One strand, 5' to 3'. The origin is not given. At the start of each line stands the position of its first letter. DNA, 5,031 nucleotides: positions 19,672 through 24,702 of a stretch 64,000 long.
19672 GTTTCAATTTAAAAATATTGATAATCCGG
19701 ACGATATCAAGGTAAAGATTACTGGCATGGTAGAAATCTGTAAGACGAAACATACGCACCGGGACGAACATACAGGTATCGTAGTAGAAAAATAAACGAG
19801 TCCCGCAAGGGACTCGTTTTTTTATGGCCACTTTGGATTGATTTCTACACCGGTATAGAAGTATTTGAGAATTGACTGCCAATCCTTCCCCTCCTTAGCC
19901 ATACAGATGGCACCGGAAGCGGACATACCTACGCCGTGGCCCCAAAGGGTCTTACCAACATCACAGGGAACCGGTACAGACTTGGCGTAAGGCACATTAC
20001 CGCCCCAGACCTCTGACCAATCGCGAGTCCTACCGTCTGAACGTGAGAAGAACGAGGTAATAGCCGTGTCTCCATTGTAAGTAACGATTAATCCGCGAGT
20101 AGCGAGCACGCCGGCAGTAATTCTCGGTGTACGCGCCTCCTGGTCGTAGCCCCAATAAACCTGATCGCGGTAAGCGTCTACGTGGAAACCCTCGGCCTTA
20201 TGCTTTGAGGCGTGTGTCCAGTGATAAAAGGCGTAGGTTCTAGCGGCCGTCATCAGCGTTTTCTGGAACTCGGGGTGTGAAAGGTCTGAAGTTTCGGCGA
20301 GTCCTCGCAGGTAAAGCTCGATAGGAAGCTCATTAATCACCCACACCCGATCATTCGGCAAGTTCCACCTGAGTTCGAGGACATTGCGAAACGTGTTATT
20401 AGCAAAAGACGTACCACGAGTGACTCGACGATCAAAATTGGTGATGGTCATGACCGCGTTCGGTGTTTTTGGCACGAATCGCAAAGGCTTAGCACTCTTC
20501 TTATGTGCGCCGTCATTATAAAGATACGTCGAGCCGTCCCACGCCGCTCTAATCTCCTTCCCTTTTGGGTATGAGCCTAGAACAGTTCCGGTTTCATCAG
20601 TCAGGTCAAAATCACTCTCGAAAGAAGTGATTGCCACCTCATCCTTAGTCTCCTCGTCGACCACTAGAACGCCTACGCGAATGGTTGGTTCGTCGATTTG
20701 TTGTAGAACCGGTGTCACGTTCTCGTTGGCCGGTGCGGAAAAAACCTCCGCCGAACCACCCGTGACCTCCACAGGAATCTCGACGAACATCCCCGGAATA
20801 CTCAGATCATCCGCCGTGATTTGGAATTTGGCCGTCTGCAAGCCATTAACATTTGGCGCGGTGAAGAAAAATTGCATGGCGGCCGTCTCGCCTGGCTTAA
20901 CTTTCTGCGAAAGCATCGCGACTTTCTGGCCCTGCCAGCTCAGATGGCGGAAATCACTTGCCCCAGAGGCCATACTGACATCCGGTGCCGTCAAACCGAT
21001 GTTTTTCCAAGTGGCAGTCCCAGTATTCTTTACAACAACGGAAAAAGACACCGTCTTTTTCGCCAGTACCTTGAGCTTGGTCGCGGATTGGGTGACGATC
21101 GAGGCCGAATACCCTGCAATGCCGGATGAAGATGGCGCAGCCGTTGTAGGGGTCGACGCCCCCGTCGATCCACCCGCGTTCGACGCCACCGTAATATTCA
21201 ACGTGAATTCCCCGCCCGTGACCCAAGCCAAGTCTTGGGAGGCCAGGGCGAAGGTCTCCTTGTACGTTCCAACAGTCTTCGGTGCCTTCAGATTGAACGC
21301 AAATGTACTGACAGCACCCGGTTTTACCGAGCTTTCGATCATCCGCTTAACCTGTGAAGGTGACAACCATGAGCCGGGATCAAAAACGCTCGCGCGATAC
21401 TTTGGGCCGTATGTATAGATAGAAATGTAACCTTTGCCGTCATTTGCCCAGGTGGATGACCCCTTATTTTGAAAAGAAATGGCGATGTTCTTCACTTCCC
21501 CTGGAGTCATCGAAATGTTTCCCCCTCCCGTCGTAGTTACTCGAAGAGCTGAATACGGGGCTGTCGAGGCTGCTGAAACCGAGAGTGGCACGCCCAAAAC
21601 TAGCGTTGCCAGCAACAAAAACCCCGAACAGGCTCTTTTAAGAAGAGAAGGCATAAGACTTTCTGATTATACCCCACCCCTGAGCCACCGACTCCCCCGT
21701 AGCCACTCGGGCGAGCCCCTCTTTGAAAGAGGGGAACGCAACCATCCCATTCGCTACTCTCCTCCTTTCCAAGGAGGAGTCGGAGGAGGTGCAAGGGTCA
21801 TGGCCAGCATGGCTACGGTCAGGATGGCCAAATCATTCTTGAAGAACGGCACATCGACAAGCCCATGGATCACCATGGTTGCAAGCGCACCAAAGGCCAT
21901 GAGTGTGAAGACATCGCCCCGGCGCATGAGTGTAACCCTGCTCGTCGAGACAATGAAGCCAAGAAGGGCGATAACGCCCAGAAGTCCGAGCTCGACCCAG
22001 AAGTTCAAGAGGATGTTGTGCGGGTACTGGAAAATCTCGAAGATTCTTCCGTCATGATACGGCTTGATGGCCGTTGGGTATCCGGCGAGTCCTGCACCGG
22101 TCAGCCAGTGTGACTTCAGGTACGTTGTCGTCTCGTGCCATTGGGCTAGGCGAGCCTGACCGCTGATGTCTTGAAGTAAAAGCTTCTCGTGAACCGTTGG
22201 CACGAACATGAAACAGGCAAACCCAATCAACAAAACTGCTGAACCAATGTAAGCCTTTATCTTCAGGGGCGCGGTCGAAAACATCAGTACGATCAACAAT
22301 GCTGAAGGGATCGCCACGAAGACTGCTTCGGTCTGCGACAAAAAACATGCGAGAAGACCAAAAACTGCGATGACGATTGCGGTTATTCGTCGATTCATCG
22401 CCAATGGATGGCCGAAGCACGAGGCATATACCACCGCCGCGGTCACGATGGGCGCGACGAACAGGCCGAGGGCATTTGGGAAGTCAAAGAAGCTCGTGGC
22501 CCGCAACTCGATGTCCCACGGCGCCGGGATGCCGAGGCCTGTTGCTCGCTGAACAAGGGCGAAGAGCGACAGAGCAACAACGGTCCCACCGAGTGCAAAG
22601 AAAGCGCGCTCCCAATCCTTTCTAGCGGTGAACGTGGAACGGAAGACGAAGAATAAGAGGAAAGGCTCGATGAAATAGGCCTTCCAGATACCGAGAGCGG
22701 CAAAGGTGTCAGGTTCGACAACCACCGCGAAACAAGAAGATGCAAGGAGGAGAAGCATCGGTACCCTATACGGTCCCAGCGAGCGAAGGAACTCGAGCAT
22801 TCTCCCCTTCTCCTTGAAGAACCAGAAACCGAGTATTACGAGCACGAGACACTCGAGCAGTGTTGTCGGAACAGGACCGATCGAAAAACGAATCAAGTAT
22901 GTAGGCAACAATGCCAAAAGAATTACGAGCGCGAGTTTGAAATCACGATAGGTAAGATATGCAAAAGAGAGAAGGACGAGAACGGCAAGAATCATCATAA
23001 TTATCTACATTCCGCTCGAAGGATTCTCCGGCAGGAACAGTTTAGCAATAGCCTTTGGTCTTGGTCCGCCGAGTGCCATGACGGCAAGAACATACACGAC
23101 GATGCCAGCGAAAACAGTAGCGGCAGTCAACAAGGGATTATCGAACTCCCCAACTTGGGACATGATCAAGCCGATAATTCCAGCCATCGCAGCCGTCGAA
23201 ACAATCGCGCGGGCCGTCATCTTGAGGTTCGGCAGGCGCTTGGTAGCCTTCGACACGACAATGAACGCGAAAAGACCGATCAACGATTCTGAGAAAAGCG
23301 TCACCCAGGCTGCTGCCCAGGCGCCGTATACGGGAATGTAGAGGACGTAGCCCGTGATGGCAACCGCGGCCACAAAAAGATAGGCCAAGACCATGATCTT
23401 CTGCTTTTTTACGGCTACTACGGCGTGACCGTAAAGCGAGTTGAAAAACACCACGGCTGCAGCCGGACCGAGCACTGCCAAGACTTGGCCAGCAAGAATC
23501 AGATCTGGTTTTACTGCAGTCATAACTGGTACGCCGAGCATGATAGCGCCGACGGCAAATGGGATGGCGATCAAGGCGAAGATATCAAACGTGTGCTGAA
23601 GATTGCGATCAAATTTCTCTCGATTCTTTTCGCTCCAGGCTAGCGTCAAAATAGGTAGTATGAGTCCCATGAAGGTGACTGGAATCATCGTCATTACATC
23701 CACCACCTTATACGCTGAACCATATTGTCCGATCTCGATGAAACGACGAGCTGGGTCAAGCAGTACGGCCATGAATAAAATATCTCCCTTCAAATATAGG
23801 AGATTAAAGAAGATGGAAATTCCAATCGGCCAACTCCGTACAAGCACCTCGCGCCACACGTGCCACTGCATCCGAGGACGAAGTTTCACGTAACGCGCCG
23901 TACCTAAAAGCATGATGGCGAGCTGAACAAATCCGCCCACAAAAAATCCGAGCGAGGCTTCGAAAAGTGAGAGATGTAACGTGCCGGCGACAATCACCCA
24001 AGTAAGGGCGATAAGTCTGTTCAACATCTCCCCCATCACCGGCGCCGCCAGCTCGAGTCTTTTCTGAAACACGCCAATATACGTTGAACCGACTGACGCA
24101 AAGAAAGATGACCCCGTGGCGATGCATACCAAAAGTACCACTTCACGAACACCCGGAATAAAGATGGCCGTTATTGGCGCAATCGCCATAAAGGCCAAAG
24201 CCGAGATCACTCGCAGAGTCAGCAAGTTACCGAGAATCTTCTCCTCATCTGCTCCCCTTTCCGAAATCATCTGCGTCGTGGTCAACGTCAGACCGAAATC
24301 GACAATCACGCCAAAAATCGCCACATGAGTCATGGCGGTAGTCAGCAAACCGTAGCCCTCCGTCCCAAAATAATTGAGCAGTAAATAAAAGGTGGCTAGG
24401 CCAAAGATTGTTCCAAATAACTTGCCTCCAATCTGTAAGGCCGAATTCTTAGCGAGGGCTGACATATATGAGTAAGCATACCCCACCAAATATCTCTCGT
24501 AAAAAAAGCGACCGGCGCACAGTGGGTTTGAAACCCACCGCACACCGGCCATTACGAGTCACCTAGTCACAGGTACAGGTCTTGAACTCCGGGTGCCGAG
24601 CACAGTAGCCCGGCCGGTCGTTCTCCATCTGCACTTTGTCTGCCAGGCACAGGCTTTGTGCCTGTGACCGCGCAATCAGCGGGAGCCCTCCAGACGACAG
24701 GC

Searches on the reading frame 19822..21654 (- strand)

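Call 7: search_protein_families(library=pfam, proteins=[window:19822-21654:-], max_evalue=0.01)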
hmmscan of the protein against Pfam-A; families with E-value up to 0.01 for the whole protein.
window:19822-21654:- (610 aa): 2 families
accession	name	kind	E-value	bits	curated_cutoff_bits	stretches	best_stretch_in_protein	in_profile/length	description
PF16158.11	N_BRCA1_IG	-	4.7e-11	43.6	28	2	59-156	18-108/108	Ig-like domain from next to BRCA1 gene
PF08486.15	SpoIID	-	5.6e-10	40.2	23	1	435-526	3-97/97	Stage II sporulation protein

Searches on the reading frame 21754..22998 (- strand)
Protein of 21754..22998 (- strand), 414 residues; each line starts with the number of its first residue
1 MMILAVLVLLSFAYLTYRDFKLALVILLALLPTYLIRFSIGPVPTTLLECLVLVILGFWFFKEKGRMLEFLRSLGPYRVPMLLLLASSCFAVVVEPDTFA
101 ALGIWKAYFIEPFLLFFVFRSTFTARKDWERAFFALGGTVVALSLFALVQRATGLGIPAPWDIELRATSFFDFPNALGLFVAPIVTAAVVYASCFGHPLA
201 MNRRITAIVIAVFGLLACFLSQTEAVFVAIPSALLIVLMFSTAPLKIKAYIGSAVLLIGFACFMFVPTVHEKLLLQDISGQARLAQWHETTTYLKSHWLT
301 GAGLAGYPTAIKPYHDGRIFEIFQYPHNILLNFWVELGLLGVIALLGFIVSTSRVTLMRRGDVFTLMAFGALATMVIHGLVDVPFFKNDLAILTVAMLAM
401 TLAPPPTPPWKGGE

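Call 7: search_protein_families(library=pfam, proteins=[window:21754-22998:-], max_evalue=0.01)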
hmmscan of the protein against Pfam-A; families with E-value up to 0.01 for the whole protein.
window:21754-22998:- (414 aa): 1 family
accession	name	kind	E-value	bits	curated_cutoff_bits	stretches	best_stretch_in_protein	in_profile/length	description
PF04932.20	Wzy_C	-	8.7e-18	65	31.7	1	210-346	2-149/149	O-Antigen ligase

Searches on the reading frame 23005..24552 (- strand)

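Call 7: search_protein_families(library=pfam, proteins=[window:23005-24552:-], max_evalue=0.01)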
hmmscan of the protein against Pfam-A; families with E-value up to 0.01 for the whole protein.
window:23005-24552:- (515 aa): 1 family
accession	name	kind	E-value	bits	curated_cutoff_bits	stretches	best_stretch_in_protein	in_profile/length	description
PF01943.22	Polysacc_synt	-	7.3e-19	68.7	28.2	1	33-302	1-270/274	Polysaccharide biosynthesis protein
